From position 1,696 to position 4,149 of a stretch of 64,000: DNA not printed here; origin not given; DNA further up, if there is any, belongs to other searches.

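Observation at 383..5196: GC-rich 4.8-kb foreign block: 717-aa polytopic membrane protein plus a free-standing paralog of its own C-terminal domain plus a secreted protein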

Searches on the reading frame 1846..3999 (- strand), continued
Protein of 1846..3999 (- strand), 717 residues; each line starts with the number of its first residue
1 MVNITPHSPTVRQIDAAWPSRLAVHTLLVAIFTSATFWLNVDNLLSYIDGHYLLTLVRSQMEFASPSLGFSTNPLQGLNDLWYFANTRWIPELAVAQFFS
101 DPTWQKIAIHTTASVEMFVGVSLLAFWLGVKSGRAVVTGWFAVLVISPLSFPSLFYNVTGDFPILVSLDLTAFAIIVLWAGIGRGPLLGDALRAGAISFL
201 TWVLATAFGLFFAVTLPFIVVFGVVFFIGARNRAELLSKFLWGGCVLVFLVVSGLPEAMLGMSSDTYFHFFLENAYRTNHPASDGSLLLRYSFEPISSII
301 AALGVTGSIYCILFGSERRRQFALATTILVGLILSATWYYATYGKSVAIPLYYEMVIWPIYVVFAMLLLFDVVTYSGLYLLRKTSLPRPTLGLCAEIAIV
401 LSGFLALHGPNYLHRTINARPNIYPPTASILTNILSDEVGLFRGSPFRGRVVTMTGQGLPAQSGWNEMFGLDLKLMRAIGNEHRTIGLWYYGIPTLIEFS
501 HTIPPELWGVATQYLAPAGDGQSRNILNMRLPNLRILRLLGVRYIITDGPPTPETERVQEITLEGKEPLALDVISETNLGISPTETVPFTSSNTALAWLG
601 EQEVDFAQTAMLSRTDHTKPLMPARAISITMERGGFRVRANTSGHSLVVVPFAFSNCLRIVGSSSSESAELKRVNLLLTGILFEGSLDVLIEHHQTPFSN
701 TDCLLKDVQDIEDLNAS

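Call 29: fold_search(model_id=the predicted structure, library=pdb)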
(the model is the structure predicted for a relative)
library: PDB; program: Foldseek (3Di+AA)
matches with E <= 10: 181; with E <= 0.001: 7
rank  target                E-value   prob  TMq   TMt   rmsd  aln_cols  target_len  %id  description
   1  6wby                  1.8e-06  1.00  0.42  0.27  21.0       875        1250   12  Single-Particle Cryo-EM Structure of Arabinofuranosyltransferase AftD from Mycobacteria, Mutant R1389S Class 2 (released 2020-05-13)
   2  8if8_B                1.7e-04  1.00  0.43  0.48  10.2       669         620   12  Arabinosyltransferase AftA (released 2023-05-31)
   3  8if8_C                1.7e-04  1.00  0.42  0.48  12.5       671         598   12  Arabinosyltransferase AftA (released 2023-05-31)
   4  9n9j_I                2.9e-04  1.00  0.41  0.42  10.5       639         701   11  Structure of a GRP94 folding intermediate engaged with a CCDC134- and FKBP11-bound secretory translocon (released 2025-11-19)
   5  7zlg_A                5.0e-04  1.00  0.37  0.40   9.9       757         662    8  Cryo-EM structure of C-mannosyltransferase CeDPY19, in complex with acceptor peptide and bound to CMT2-Fab and anti-Fa (released 2023-01-11)
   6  8b6l_I                6.0e-04  1.00  0.39  0.41  12.6       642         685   11  Subtomogram average of the human Sec61-TRAP-OSTA-translocon (released 2022-12-07)
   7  8pn9_A                8.8e-04  1.00  0.37  0.40  10.7       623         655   10  Structure of human oligosaccharyltransferase OST-A complex bound to NGI-1 (released 2024-05-08)
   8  6s7t_A                3.2e-03  1.00  0.39  0.40   9.1       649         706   12  Cryo-EM structure of human oligosaccharyltransferase complex OST-B (released 2019-12-18)
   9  9s6t_A                7.3e-03  0.99  0.30  0.40  10.5       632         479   11  Ternary cryo-EM structure of chicken ALG12 with Dol25-PP-GlcNAc2Man7, Dol25-P-Man, and Fab (released 2026-03-18)
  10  9dlh                  1.1e-02  1.00  0.30  0.34   9.8       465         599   13  donor substrate analog-bound AftB (released 2025-06-25)
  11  7zlh_A                2.2e-02  0.96  0.33  0.35  11.1       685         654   10  Cryo-EM structure of C-mannosyltransferase CeDPY19, in apo state, bound to CMT2-Fab and anti-Fab nanobody (released 2023-01-11)
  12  8sgw_C                2.3e-01  0.10  0.10  0.11  21.7       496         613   12  Pendrin in complex with chloride (released 2024-02-07)
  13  7yse_C                2.8e-01  0.09  0.08  0.09  24.7       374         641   11  Crystal structure of E. coli heterotetrameric GlyRS in complex with tRNA (released 2023-02-01)
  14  6p25_A                3.8e-01  0.87  0.22  0.22   7.7       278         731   11  Structure of S. cerevisiae protein O-mannosyltransferase Pmt1-Pmt2 complex bound to the sugar donor and a peptide acce (released 2019-07-10)
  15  9irx                  5.4e-01  0.07  0.09  0.12  23.4       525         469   12  Structure of human URAT1 bound with benzbromarone (released 2025-01-15)
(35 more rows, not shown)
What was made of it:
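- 1846..3999 (-): p717 ('A'): GT-C-fold integral membrane glycosyltransferase of an unclassified family. About 11 TM helices, the invariant D49-G50 and NPLQG motifs in the first outward loop, and a 300-residue beta-rich C-terminal domain with two invariant Cys (C657, C703). Foldseek against PDB: AftD 1.8e-6, then AftA, STT3, DPY19, ALG12 and AftB (call 29).
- On GT-C fold glycosyltransferase superfamily: Foldseek PDB ranks 1-11 are all GT-C enzymes (AftD, AftA, STT3, DPY19, ALG12, AftB), E 1.8e-6 to 2e-2, TM about 0.3-0.43 (call 29).
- Closest known: Mycobacterial arabinofuranosyltransferases AftD. Same: These are the best structural matches (E 1.8e-6 and 1.7e-4, probability 1.00) (call 29).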

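Call 41: find_encoding_contigs(protein=P0004, flank=10000, max_places=2)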
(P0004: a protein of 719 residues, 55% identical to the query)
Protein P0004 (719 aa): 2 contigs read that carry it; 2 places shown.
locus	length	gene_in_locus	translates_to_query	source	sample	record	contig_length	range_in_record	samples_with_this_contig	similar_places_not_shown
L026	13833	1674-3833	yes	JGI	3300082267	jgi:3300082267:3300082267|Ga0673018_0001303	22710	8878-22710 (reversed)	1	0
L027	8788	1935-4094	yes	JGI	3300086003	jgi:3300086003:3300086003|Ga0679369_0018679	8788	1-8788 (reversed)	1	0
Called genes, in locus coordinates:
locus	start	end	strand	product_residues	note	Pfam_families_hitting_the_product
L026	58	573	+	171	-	-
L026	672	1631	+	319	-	-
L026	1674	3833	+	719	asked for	-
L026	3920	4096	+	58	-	PF05717:TnpB_IS66 (weak)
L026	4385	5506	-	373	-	PF01041:DegT_DnrJ_EryC1, PF01212:Beta_elim_lyase (faint)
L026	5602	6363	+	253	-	-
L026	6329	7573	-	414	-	PF08421:Methyltransf_13, PF13489:Methyltransf_23, PF08484:Methyltransf_14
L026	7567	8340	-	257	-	PF00535:Glycos_transf_2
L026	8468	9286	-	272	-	PF05050:Methyltransf_21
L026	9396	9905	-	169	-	PF00293:NUDIX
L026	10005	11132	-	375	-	PF03706:LPG_synthase_TM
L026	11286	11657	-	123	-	-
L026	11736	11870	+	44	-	-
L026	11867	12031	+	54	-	-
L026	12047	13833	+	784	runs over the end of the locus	-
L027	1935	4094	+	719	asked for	-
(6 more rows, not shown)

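Call 42: find_encoding_contigs(protein=P0002, flank=10000, max_places=2)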
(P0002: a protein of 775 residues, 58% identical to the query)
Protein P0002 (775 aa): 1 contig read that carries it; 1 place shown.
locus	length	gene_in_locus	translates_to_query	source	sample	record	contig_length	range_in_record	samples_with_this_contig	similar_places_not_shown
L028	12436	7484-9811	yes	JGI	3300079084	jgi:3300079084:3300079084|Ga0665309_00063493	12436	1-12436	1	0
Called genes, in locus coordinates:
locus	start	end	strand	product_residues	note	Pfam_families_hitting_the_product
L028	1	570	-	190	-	?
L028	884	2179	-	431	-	PF00535:Glycos_transf_2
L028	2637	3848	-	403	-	PF13489:Methyltransf_23, PF08241:Methyltransf_11 (weak), PF08242:Methyltransf_12, PF13649:Methyltransf_25 (weak)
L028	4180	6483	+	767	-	-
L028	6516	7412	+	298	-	-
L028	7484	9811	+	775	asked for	-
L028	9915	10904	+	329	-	PF03706:LPG_synthase_TM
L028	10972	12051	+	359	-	PF01370:Epimerase, PF04321:RmlD_sub_bind (weak), PF16363:GDP_Man_Dehyd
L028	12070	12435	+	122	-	?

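Call 48: predict_structure(alignment_id=A2)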
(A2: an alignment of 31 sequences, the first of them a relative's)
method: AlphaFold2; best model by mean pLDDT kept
length: 300 residues; sequences in the alignment: 31
mean_pLDDT: 89.1   pTM: 0.84
mean pLDDT of the five models: 89.1, 88.1, 85.8, 85.8, 81.3
residues with pLDDT >= 90: 201; 70-90: 70; 50-70: 28; < 50: 1
segments of 3 or more residues with pLDDT < 50: none
pLDDT, mean of each block of 10 residues (from residue 1): 64 61 78 81 87 92 72 95 98 98 96 93 95 97 92 89 89 90 97 92 78 95 96 95 94 94 86 97 96 87
secondary structure, 60 per line:
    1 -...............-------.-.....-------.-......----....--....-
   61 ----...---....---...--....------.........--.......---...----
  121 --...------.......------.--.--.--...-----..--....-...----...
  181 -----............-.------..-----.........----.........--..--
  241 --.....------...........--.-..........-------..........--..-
elements in order: H2-16 E26-30 E40-45 E50-53 E56-59 E71-74 E78-80 E83-86 E93-101 E104-110 E114-116 E123-125 E132-138 E154-156 E166-169 E178-180 E186-197 E213-221 E226-234 E243-247 E254-260 H261-264 E269-278 E286-295

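Call 49: search_protein_representatives(alignment_id=A1)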
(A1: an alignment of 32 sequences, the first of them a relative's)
Query: 32 sequences, 739 profile positions. Proteins with E-value up to 0.001 (for the whole library): 1709; up to 1e-10: 1351; up to 1e-30: 847. The best 150 are listed.
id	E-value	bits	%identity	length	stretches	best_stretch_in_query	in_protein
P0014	0.0e+00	1060.8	-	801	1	15-735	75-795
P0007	0.0e+00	1055.1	-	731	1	10-734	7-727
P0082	4.5e-267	904.7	-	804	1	17-734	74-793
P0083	3.8e-255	865.2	-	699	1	50-736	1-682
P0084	2.6e-237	806.2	-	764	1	23-732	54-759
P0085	4.0e-232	789.1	-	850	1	32-734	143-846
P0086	4.2e-204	696.5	-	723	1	35-734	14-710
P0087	3.9e-201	686.7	-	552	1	190-733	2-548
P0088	1.6e-195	668.1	-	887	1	17-734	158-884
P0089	8.8e-172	589.6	-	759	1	21-735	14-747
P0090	5.2e-171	587.1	-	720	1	33-734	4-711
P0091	1.7e-168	578.8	-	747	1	34-736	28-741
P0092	2.3e-167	575.0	-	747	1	34-737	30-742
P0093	3.6e-167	574.4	-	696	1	41-736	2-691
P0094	8.3e-164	563.2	-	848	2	32-735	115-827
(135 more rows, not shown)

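Call 52: fold_search(model_id=the predicted structure, library=pdb)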
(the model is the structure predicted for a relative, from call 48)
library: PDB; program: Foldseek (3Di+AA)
matches with E <= 10: 1593; with E <= 0.001: 23
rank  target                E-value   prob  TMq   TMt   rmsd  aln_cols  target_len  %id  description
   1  8ic1_A                7.5e-05  0.98  0.25  0.17  16.1       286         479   10  endo-alpha-D-arabinanase EndoMA1 D51N mutant from Microbacterium arabinogalactanolyticum in complex with arabinooligos (released 2023-08-16)
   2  8hhv_A                1.7e-04  0.97  0.25  0.17  16.3       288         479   10  endo-alpha-D-arabinanase EndoMA1 from Microbacterium arabinogalactanolyticum (released 2023-08-16)
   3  8w7n                  2.5e-04  0.97  0.27  0.09  18.1       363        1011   11  Crystal structure of the in-cell Cry1Aa purified from Bacillus thuringiensis (released 2024-03-06)
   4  8hhe_A                3.3e-04  0.87  0.23  0.13  18.2       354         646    9  Crystal structure of Cry5B from Bacillus thuringiensis at 4.5 A resolution (released 2022-12-07)
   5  4jdo_C                3.5e-04  0.99  0.28  0.36  14.3       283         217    8  Secreted chlamydial protein pgp3, coiled-coil deletion (released 2013-06-05)
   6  3eb7_A                3.5e-04  0.97  0.27  0.16  16.9       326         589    9  Crystal Structure of Insecticidal Delta-Endotoxin Cry8Ea1 from Bacillus Thuringiensis at 2.2 Angstroms Resolution (released 2008-09-16)
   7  4jdo_A                3.8e-04  0.99  0.26  0.34  13.7       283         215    7  Secreted chlamydial protein pgp3, coiled-coil deletion (released 2013-06-05)
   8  6owk                  4.0e-04  0.96  0.27  0.16  18.7       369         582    9  Crystal structure of a Bacillus thuringiensis Cry1B.867 tryptic core variant (released 2019-06-19)
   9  8a1a_A                4.0e-04  0.87  0.23  0.07  18.0       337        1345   10  Structure of a leucinostatin derivative determined by host lattice display : L1F11V1 construct (released 2022-12-07)
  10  7vrp_I                4.5e-04  0.94  0.29  0.22  17.6       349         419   11  Structure of infectious bursal disease virus Gx strain (released 2022-03-30)
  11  4jdo_E                4.7e-04  0.98  0.24  0.32  14.9       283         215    7  Secreted chlamydial protein pgp3, coiled-coil deletion (released 2013-06-05)
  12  4moa                  4.7e-04  0.89  0.24  0.14  16.9       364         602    8  Crystal structure of CRY4BA-R203Q TOXIN (released 2014-12-10)
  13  4jdo_D                5.3e-04  0.98  0.25  0.33  14.0       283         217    7  Secreted chlamydial protein pgp3, coiled-coil deletion (released 2013-06-05)
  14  6dj4                  5.3e-04  0.57  0.18  0.11  20.8       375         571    8  Crystal Structure of Bacillus thuringiensis Cry1A.105 Tryptic Core (released 2018-09-12)
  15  9buv                  6.5e-04  0.66  0.19  0.12  20.0       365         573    8  Crystal structure of Cry1Fa R226Q (released 2024-05-29)
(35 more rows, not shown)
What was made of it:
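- Its lectin-like fold matches (call 52) fit glycan binding at least as well.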

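Call 55: search_protein_families(library=pfam, proteins=[L022:3930-7964:+, L028:4180-6483:+], max_evalue=0.01)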
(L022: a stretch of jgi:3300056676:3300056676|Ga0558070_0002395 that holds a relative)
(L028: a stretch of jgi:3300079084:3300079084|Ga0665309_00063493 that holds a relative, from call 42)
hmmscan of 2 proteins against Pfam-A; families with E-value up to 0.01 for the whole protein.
L022:3930-7964:+ (1344 aa): 0 families

L028:4180-6483:+ (767 aa): 0 families

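Call 66: search_solved_structures(query=A1, max_evalue=10)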
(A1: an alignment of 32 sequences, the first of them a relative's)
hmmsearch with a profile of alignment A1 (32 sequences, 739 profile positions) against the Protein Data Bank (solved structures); distinct sequences matched with E-value up to 10: 0.
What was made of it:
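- On Named GT-C sequence families (Pfam PMT/PMT_2, STT3, YfhO, AftA, Emb and others; NCBIfam; solved GT-C sequences): A profile of 32 sequences against all PDB sequences gave no hit at E<=10 (call 66).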

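Call 67: search_protein_families(library=ncbifam, proteins=[window:1846-3999:-, L028:4180-6483:+, L022:3930-7964:+], max_evalue=1)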
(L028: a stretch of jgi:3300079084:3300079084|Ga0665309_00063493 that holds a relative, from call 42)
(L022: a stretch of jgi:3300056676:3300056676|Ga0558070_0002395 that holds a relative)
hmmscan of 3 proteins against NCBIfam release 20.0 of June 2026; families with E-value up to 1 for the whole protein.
window:1846-3999:- (717 aa): 1 family
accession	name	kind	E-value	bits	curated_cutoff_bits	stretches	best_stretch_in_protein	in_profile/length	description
TIGR04077.1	expor_sig_YdyF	subfamily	0.15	12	35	1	73-89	24-43/49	epipeptide YydF family RiPP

L028:4180-6483:+ (767 aa): 0 families

L022:3930-7964:+ (1344 aa): 1 family
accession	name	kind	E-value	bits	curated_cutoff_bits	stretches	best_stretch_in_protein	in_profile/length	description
TIGR04372.1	glycosyl_04372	domain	0.014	14.8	45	1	277-312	80-115/207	TIGR04372 family glycosyltransferase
